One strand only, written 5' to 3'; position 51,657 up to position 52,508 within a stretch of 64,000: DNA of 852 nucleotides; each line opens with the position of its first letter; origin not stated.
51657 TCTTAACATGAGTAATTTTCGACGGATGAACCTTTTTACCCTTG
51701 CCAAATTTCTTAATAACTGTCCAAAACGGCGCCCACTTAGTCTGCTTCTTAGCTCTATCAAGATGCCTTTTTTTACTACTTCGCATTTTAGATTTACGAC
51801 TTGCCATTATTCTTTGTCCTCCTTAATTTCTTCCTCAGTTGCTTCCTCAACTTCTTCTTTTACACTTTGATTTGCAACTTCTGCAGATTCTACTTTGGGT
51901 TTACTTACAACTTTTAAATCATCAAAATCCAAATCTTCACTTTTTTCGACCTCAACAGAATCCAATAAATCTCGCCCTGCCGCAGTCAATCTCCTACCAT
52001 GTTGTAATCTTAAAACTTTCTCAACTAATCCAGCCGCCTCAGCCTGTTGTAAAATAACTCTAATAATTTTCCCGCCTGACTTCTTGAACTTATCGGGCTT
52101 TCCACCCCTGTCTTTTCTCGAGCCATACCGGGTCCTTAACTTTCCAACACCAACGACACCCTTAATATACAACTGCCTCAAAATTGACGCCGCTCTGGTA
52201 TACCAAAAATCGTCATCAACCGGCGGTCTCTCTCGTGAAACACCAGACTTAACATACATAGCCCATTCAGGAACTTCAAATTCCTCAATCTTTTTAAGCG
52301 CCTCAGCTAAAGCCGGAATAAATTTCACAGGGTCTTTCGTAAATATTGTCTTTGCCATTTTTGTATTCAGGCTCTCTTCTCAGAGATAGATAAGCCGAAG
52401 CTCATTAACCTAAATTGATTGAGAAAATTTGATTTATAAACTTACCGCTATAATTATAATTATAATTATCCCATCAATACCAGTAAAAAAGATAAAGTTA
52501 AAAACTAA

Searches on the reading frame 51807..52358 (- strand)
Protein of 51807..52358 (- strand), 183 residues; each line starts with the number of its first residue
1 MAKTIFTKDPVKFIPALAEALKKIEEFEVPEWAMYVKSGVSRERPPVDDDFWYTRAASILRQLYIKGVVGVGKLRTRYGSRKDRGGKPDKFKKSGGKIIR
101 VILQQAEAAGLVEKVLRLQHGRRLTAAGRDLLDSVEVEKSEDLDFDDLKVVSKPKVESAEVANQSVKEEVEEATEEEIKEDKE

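Call 73: search_protein_families(library=pfam, proteins=[window:51807-52358:-], max_evalue=0.001)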
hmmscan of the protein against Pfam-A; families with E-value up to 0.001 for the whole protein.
window:51807-52358:- (183 aa): 1 family
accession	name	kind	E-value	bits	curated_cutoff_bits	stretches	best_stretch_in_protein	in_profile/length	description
PF01090.25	Ribosomal_S19e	-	5.2e-44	149.8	29.4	1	9-135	6-130/137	Ribosomal protein S19e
